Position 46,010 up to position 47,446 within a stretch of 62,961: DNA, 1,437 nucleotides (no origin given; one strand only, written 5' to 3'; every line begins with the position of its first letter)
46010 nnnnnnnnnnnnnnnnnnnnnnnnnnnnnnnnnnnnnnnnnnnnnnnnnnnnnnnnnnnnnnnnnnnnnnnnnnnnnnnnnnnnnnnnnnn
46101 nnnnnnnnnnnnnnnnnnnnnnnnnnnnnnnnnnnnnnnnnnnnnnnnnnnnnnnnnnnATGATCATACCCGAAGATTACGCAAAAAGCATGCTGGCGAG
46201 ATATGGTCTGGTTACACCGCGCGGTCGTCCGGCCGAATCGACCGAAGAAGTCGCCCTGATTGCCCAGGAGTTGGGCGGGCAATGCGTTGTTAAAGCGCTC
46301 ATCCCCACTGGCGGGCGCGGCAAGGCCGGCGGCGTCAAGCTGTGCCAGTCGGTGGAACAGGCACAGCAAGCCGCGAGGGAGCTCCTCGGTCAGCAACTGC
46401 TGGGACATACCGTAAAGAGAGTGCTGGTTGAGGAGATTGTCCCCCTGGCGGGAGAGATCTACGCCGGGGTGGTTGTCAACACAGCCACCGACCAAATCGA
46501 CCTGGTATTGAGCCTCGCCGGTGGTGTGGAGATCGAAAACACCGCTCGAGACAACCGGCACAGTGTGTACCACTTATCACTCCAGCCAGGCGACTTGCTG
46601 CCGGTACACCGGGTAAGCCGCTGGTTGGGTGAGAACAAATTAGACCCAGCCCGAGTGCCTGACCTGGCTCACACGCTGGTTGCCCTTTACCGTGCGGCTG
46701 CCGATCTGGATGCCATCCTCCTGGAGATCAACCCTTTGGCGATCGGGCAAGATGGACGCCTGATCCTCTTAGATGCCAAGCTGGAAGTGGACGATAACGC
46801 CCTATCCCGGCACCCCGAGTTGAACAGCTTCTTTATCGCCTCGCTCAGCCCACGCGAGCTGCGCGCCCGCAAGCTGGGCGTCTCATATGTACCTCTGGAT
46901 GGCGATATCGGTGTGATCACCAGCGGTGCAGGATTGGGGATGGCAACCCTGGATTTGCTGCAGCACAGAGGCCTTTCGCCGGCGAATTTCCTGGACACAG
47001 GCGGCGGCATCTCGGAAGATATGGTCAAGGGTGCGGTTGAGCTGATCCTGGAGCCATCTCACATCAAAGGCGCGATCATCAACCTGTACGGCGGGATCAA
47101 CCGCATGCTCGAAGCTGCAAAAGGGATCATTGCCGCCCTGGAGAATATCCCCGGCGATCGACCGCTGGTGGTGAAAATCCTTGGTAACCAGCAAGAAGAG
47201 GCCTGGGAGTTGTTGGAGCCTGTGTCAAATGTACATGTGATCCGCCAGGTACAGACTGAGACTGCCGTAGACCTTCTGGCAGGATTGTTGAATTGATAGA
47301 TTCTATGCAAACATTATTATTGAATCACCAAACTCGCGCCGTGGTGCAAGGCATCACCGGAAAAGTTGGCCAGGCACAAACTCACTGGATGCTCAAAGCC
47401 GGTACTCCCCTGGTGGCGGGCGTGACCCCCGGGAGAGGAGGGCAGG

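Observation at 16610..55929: ~39 kb bidirectional catabolic super-operon linking sugar(-acid) cleavage to a W-AOR / OFOR / ADP-forming ligase module: candidate undescribed anaerobic pathway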

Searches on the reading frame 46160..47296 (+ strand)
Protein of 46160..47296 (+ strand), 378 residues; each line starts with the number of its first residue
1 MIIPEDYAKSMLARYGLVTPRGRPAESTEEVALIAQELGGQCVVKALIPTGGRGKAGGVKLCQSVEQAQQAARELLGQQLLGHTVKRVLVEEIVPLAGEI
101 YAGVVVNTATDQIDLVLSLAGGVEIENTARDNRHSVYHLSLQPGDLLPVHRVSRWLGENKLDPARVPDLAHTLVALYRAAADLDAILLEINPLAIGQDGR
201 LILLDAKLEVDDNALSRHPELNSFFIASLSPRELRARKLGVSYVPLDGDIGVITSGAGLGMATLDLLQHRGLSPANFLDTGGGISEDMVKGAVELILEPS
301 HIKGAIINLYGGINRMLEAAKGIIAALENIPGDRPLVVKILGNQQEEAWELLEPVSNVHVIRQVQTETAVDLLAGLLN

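Call 7: search_protein_families(library=pfam, proteins=[window:46160-47296:+])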
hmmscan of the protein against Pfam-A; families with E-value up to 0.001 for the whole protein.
window:46160-47296:+ (378 aa): 6 families
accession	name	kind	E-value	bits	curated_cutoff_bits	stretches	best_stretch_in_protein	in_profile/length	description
PF08442.15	ATP-grasp_2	-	6.5e-42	143.9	29.5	1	7-194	6-201/202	ATP-grasp domain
PF13549.11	ATP-grasp_5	-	7.9e-15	55.2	27.6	1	5-210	12-221/221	ATP-grasp domain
PF00549.24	Ligase_CoA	-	4e-13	50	24.5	1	254-346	2-96/128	CoA-ligase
PF24948.1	Citrate_synth_N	-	7.4e-11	42.3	83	1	41-214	53-224/232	ATP-citrate synthase ATP-grasp domain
PF01071.24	GARS_A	-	4.4e-07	30.4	27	1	6-94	4-89/194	Phosphoribosylglycinamide synthetase, ATP-grasp (A) domain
PF02222.28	ATP-grasp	-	2.5e-05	24.4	27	1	11-108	2-89/179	ATP-grasp domain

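Call 11: search_protein_families(library=ncbifam, proteins=[window:46160-47296:+], max_evalue=0.00001)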
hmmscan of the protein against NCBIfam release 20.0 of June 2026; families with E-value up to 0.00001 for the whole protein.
window:46160-47296:+ (378 aa): 4 families
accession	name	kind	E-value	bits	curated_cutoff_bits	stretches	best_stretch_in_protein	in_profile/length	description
NF001913.0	PRK00696.1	equivalog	7.8e-99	331.3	370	1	3-371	3-379/388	ADP-forming succinate--CoA ligase subunit beta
TIGR01016.1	sucCoAbeta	subfamily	2e-93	313.4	375.55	1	3-364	3-374/386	succinate-CoA ligase subunit beta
NF010647.0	PRK14046.1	equivalog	1e-84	284.9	604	1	3-362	3-370/392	malate--CoA ligase subunit beta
TIGR00877.1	purD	equivalog_domain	7.8e-08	31.5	288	1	6-94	106-191/425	phosphoribosylamine--glycine ligase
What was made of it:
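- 46160..48177 (+): SucC-SucD ADP-forming CoA ligase. SucC scores 331 against 370 (call 11).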

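Call 12: find_encoding_contigs(protein=window:46160-47296:+, flank=10000, max_places=10)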
Protein window:46160-47296:+ (378 aa): 1 contig read that carries it; 1 place shown.
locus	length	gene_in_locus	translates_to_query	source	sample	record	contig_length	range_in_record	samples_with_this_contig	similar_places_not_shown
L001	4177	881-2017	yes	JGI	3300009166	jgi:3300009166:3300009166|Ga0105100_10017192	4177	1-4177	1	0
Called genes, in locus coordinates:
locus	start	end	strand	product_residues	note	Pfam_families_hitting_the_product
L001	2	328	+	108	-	?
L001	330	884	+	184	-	PF01558:POR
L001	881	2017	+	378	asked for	PF01071:GARS_A (weak), PF08442:ATP-grasp_2, PF13549:ATP-grasp_5, PF24948:Citrate_synth_N, PF00549:Ligase_CoA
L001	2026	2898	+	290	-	PF02629:CoA_binding, PF13380:CoA_binding_2, PF00549:Ligase_CoA, PF13607:Succ_CoA_lig (weak)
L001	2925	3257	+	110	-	-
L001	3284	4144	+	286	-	PF02730:AFOR_N, PF01314:AFOR_C (weak)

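Call 15: find_homologous_proteins(query=window:46160-47296:+, max_evalue=1e-30)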
Query window:46160-47296:+ (378 aa): 7925 proteins with E <= 1e-30 among 8000 candidates; the best 120 are listed.
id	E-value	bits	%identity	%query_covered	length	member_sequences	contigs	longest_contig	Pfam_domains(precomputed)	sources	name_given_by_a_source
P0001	2.5e-239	812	100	100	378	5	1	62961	PF00549.25,PF08442.16,PF13549.12,PF24948.2,PF01071.25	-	-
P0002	4.5e-212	722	89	100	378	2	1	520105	PF00549.25,PF08442.16,PF13549.12,PF24948.2,PF02222.28,PF01071.25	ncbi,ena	-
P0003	2.7e-211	719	88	100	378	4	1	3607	PF00549.25,PF08442.16,PF13549.12,PF24948.2,PF02222.28,PF01071.25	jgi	jgi:succinyl-CoA synthetase beta subunit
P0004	7.0e-204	695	87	100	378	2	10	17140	PF00549.25,PF08442.16,PF13549.12,PF24948.2,PF01071.25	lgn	-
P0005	4.8e-200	682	84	100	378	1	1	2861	PF00549.25,PF08442.16,PF13549.12,PF24948.2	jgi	jgi:succinyl-CoA synthetase beta subunit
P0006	4.6e-199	679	84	100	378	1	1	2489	PF00549.25,PF08442.16,PF13549.12,PF24948.2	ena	-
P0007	8.7e-199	678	85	100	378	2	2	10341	PF00549.25,PF08442.16,PF13549.12,PF24948.2,PF02222.28,PF01071.25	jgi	jgi:succinyl-CoA synthetase beta subunit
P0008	1.4e-172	592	73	99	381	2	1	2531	PF00549.25,PF08442.16,PF13549.12,PF24948.2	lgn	-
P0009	1.7e-171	588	72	100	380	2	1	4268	PF00549.25,PF08442.16,PF13549.12,PF24948.2,PF01071.25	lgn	-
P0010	1.0e-166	573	70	100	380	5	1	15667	PF00549.25,PF08442.16,PF13549.12,PF24948.2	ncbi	-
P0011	1.2e-166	572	71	100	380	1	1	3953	PF00549.25,PF08442.16,PF13549.12,PF24948.2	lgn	-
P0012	3.4e-166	571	71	100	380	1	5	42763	PF00549.25,PF08442.16,PF13549.12,PF24948.2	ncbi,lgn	-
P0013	4.4e-166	571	71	100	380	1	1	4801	PF00549.25,PF08442.16,PF13549.12,PF24948.2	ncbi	-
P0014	5.5e-166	570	71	100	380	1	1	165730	PF00549.25,PF08442.16,PF13549.12,PF24948.2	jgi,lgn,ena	-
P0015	1.2e-165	569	71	100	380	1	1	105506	PF00549.25,PF08442.16,PF13549.12,PF24948.2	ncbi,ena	-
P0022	1.4e-158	546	68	100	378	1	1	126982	PF00549.25,PF08442.16,PF13549.12,PF24948.2,PF01071.25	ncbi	-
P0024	2.2e-158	545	70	100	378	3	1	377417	PF00549.25,PF08442.16,PF13549.12,PF24948.2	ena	-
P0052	3.5e-151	522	66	100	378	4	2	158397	PF00549.25,PF08442.16,PF13549.12,PF24948.2,PF01071.25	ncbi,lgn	-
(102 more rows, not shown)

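Call 16: find_related_loci(query=window:46160-47296:+, collection=genome_contigs, flank=10000)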
Query window:46160-47296:+ (378 aa) in genome_contigs; peptide patterns used: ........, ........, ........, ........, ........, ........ (x = any residue, [..] = any of these).
137 stretches matched a pattern; 41 encode a relative of the query (tblastn E <= 1e-3); 41 distinct loci.
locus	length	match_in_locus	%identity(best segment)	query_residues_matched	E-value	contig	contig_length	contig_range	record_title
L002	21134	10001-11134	71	1-378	7e-176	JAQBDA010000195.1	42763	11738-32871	MAG: Chloroflexota bacterium isolate MAG_401_bin-08 401_bin-08_ctg-195, whole genome shotgun sequence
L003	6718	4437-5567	63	1-377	1e-156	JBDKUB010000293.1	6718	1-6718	MAG: Anaerolineaceae bacterium isolate 7_bin.113_R1 c_000000473491, whole genome shotgun sequence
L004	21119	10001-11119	53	1-377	2e-118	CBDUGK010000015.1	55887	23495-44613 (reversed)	MAG TPA_asm: uncultured Desulfobulbaceae bacterium isolate SRR22808130_binner12_Refined_12 genome assembly, contig: ERZ2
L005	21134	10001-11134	40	1-378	7e-86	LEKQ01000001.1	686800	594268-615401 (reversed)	MAG: bacterium GBS-1 isolate GBS-1 2615921476, whole genome shotgun sequence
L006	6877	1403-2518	43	1-373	3e-84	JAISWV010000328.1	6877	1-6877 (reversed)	MAG: Synergistaceae bacterium isolate Nc350_bin149 k119_2634753, whole genome shotgun sequence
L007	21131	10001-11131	40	1-377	4e-73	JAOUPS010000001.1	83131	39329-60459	MAG: Candidatus Bathyarchaeota archaeon isolate 8_1_Oct_SF_Bin62 8_1_Oct_SF_Bin62_scaffold_111_c1, whole genome shotgun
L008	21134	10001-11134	40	1-377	3e-72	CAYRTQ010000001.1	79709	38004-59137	MAG TPA_asm: uncultured bacterium isolate SRP192927_co3_107 genome assembly, contig: NODE_463_length_79709_cov_4.390439,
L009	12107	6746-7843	40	5-367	2e-71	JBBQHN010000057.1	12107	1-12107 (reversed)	MAG: Candidatus Limnocylindria bacterium isolate Co_metawrap_902 Cmw_902_k141_21071240_length_12107_cov_13.9913, whole g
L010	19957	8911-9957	41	5-353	1e-70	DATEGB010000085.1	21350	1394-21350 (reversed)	MAG TPA_asm: Candidatus Dormiibacterota bacterium isolate SMAG_U8774 k141_1805115, whole genome shotgun sequence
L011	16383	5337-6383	41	5-353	6e-70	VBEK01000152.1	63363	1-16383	MAG: Chloroflexi bacterium isolate CF_24 14_0927_05_40cm_scaffold_907, whole genome shotgun sequence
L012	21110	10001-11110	41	1-367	2e-69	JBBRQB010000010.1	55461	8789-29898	MAG: Candidatus Limnocylindria bacterium isolate metawrap_la1_12 W_la1_12_k141_1686149L_55461_cov_13.7920, whole genome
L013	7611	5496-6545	41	5-353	8e-69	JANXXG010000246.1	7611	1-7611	MAG: Chloroflexi bacterium isolate GL140_2_metabat_395 GL140_2_k141_3399567, whole genome shotgun sequence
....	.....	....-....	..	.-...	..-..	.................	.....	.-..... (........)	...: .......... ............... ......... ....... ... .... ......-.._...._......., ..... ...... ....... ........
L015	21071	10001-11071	38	1-352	2e-68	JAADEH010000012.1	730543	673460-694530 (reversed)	MAG: Aquificota bacterium isolate L_MetaBat.199 contig-127_1, whole genome shotgun sequence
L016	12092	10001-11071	38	1-352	5e-68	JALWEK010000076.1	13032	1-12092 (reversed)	MAG: Aquificaceae bacterium isolate T11_metabat1_scaf2bin.084 T11_NODE_2105_length_13032_cov_1.425417, whole genome shot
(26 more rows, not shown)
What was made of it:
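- Tried and rejected: It found few close relatives because the pattern search is exact (call 16).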

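Call 21: find_encoding_contigs(protein=P0002, flank=10000, max_places=3)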
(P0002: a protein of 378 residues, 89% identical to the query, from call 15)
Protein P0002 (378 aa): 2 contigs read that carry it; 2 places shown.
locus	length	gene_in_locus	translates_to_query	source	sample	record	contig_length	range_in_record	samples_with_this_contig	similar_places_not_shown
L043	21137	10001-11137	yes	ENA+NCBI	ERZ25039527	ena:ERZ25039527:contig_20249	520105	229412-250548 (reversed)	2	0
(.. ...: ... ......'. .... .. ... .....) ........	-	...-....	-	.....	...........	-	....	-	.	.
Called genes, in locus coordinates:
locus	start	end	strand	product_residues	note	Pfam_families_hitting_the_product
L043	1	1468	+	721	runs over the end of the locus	PF00294:PfkB, PF00389:2-Hacid_dh, PF02826:2-Hacid_dh_C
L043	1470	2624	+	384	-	PF00465:Fe-ADH, PF13685:Fe-ADH_2, PF25137:ADH_Fe_C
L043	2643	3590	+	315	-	PF00389:2-Hacid_dh, PF02826:2-Hacid_dh_C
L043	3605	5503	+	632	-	PF02730:AFOR_N, PF01314:AFOR_C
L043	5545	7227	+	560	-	PF02776:TPP_enzyme_N (faint), PF02775:TPP_enzyme_C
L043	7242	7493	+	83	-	PF14697:Fer4_21 (faint), PF25160:LdpA_Fe-S-bd (faint), PF13237:Fer4_10, PF12838:Fer4_7 (weak), PF13187:Fer4_9, PF12797:Fer4_2 (weak), PF12837:Fer4_6 (weak), PF00037:Fer4 (weak), +1 more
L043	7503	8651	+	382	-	PF01855:POR_N, PF02780:Transketolase_C (weak), PF17147:PFOR_II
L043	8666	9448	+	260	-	PF02775:TPP_enzyme_C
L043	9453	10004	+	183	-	PF01558:POR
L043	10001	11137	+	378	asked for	PF01071:GARS_A, PF02222:ATP-grasp (faint), PF08442:ATP-grasp_2, PF13549:ATP-grasp_5, PF24948:Citrate_synth_N, PF00549:Ligase_CoA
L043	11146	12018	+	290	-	PF02629:CoA_binding, PF13380:CoA_binding_2, PF00549:Ligase_CoA, PF13607:Succ_CoA_lig (weak)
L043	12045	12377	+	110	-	PF02597:ThiS (faint)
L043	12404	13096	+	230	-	PF02730:AFOR_N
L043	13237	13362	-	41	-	-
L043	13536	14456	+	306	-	PF01314:AFOR_C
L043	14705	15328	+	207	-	PF00392:GntR, PF07702:UTRA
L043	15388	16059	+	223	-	PF00370:FGGY_N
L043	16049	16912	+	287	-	PF02782:FGGY_C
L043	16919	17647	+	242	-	PF02754:CCG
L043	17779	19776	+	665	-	PF02589:LUD_dom, PF13187:Fer4_9 (faint), PF00037:Fer4 (faint), PF13183:Fer4_8, PF13237:Fer4_10 (faint), PF11870:LutB_C (weak), PF02589:LUD_dom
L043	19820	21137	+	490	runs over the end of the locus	PF01073:3Beta_HSD (weak), PF01370:Epimerase, PF05368:NmrA, PF13460:NAD_binding_10, PF11066:DUF2867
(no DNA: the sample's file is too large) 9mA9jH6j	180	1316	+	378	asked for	PF01071:GARS_A, PF02222:ATP-grasp (faint), PF08442:ATP-grasp_2, PF13549:ATP-grasp_5, PF24948:Citrate_synth_N, PF00549:Ligase_CoA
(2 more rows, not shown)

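Call 22: find_encoding_contigs(protein=P0024, flank=10000, max_places=2)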
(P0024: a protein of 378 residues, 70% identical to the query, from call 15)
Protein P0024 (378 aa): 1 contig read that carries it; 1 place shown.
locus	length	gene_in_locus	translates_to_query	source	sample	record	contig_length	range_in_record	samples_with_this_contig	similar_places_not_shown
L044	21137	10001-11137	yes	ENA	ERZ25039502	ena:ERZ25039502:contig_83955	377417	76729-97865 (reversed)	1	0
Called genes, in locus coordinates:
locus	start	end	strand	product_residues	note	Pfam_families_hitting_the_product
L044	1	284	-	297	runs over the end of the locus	PF09339:HTH_IclR, PF01614:IclR_C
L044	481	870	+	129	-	PF16867:DMSP_lyase (weak), PF02311:AraC_binding, PF07883:Cupin_2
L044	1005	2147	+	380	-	PF00294:PfkB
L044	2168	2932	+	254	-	PF00389:2-Hacid_dh, PF02826:2-Hacid_dh_C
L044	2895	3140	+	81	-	PF02826:2-Hacid_dh_C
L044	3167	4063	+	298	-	PF00465:Fe-ADH, PF13685:Fe-ADH_2, PF25137:ADH_Fe_C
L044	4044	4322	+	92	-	PF25137:ADH_Fe_C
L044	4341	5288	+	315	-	PF00389:2-Hacid_dh, PF02826:2-Hacid_dh_C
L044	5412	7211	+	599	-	PF02730:AFOR_N, PF01314:AFOR_C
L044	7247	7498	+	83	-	PF13183:Fer4_8 (faint), PF14697:Fer4_21 (faint), PF13237:Fer4_10 (weak), PF12838:Fer4_7, PF13187:Fer4_9 (weak), PF12797:Fer4_2 (weak), PF12837:Fer4_6 (weak), PF00037:Fer4 (weak), +1 more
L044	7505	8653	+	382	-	PF01855:POR_N, PF02780:Transketolase_C (weak), PF17147:PFOR_II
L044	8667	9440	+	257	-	PF02775:TPP_enzyme_C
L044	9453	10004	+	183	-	PF01558:POR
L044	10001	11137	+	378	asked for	PF08442:ATP-grasp_2, PF13549:ATP-grasp_5, PF24948:Citrate_synth_N, PF00549:Ligase_CoA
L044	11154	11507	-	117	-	-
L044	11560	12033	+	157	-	PF13607:Succ_CoA_lig, PF00549:Ligase_CoA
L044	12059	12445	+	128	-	PF02597:ThiS (weak)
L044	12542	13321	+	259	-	PF00392:GntR, PF14502:HTH_41 (weak), PF07702:UTRA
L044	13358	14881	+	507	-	PF00370:FGGY_N, PF02782:FGGY_C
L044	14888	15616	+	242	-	PF02754:CCG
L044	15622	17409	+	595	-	PF02589:LUD_dom, PF00037:Fer4 (faint), PF13183:Fer4_8, PF11870:LutB_C (weak)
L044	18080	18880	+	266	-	PF12840:HTH_20 (weak), PF01022:HTH_5 (weak), PF12802:MarR_2 (weak), PF01451:LMWPc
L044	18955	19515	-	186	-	-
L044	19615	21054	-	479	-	PF13424:TPR_12 (faint), PF00515:TPR_1 (faint), PF07719:TPR_2 (faint)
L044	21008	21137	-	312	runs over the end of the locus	PF13191:AAA_16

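Call 23: find_encoding_contigs(protein=P0052, flank=10000, max_places=2)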
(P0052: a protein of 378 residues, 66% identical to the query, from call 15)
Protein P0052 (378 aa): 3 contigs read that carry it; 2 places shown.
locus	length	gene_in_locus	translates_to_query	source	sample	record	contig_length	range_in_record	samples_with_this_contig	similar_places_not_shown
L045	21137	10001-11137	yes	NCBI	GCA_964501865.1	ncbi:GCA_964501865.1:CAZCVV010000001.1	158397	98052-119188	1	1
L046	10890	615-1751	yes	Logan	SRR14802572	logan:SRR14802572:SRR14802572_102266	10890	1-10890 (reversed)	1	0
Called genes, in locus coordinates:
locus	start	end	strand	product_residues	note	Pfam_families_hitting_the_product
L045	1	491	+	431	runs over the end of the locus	PF09861:Lar_N, PF21113:LarA_C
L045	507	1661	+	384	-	PF00294:PfkB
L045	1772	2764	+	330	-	PF00389:2-Hacid_dh, PF02826:2-Hacid_dh_C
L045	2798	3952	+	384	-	PF00465:Fe-ADH, PF13685:Fe-ADH_2, PF25137:ADH_Fe_C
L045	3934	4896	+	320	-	PF00389:2-Hacid_dh, PF02826:2-Hacid_dh_C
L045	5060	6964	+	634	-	PF02730:AFOR_N, PF01314:AFOR_C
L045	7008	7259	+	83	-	PF13484:Fer4_16 (faint), PF14697:Fer4_21 (faint), PF13237:Fer4_10 (weak), PF12838:Fer4_7, PF13187:Fer4_9 (weak), PF12797:Fer4_2 (weak), PF12837:Fer4_6 (weak), PF00037:Fer4 (weak), +1 more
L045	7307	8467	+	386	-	PF01855:POR_N, PF17147:PFOR_II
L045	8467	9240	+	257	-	PF02775:TPP_enzyme_C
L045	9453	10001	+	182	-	PF01558:POR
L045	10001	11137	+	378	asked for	PF01071:GARS_A (faint), PF08442:ATP-grasp_2, PF13549:ATP-grasp_5, PF24948:Citrate_synth_N, PF00549:Ligase_CoA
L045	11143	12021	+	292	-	PF02629:CoA_binding, PF13380:CoA_binding_2, PF13607:Succ_CoA_lig, PF00549:Ligase_CoA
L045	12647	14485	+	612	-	PF02730:AFOR_N, PF01314:AFOR_C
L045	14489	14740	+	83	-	-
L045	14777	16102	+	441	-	PF13183:Fer4_8, PF12838:Fer4_7, PF13484:Fer4_16, PF13534:Fer4_17, PF02754:CCG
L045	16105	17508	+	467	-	PF01565:FAD_binding_4, PF02913:FAD-oxidase_C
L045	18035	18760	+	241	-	PF06314:ADC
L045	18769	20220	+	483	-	PF00171:Aldedh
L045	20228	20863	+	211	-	PF01081:Aldolase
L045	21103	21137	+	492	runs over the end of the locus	-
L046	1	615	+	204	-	?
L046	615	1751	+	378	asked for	PF01071:GARS_A (faint), PF08442:ATP-grasp_2, PF13549:ATP-grasp_5, PF24948:Citrate_synth_N, PF00549:Ligase_CoA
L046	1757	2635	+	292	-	PF02629:CoA_binding, PF13380:CoA_binding_2, PF13607:Succ_CoA_lig, PF00549:Ligase_CoA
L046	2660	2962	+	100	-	PF02597:ThiS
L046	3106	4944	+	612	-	PF02730:AFOR_N, PF01314:AFOR_C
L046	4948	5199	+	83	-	-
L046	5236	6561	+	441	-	PF13183:Fer4_8, PF12838:Fer4_7, PF13484:Fer4_16, PF13534:Fer4_17, PF02754:CCG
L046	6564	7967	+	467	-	PF01565:FAD_binding_4, PF02913:FAD-oxidase_C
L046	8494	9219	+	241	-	PF06314:ADC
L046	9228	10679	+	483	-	PF00171:Aldedh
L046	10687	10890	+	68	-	?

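Call 25: find_encoding_contigs(protein=P0014, flank=10000, max_places=2)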
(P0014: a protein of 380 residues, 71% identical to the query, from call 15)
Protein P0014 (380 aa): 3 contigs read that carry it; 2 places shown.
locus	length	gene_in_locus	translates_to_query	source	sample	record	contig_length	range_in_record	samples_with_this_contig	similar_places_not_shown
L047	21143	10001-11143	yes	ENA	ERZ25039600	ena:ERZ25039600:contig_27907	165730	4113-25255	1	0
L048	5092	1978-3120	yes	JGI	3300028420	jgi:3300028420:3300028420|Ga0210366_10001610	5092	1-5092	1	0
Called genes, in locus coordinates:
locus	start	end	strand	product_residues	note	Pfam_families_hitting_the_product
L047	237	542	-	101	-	-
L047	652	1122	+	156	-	PF01078:Mg_chelatase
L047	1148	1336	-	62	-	-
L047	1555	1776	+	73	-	PF13335:Mg_chelatase_C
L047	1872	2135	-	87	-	-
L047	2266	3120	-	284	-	-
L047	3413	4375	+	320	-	-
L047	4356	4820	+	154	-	-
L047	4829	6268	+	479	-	PF02563:Poly_export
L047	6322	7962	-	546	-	PF14312:FG-GAP_2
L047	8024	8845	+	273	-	-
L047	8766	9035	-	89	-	-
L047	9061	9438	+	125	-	PF02775:TPP_enzyme_C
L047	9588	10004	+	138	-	PF01558:POR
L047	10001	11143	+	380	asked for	PF08442:ATP-grasp_2, PF13549:ATP-grasp_5, PF24948:Citrate_synth_N, PF00549:Ligase_CoA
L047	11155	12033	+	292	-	PF02629:CoA_binding, PF13380:CoA_binding_2 (weak), PF13607:Succ_CoA_lig, PF00549:Ligase_CoA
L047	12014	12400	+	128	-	PF02597:ThiS (weak)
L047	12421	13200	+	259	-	PF00392:GntR, PF14502:HTH_41 (weak), PF07702:UTRA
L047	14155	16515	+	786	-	PF14522:Cytochrome_C7 (faint), PF22113:Mtrc-MtrF_II-IV_dom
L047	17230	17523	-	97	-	-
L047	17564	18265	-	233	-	PF08843:AbiEii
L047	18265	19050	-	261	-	PF20217:DUF6577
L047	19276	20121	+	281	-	PF13340:DUF4096, PF01609:DDE_Tnp_1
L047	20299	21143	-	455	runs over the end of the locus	PF00232:Glyco_hydro_1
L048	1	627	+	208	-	PF02780:Transketolase_C (weak), PF17147:PFOR_II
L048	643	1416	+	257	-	PF02775:TPP_enzyme_C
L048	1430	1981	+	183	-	PF01558:POR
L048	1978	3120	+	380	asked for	PF08442:ATP-grasp_2, PF13549:ATP-grasp_5, PF24948:Citrate_synth_N, PF00549:Ligase_CoA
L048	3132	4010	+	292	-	PF02629:CoA_binding, PF13380:CoA_binding_2 (weak), PF13607:Succ_CoA_lig, PF00549:Ligase_CoA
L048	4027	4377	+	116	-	PF02597:ThiS (weak)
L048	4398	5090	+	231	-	?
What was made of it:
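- Tried and rejected: The module there is truncated or decayed and uninformative (call 25).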
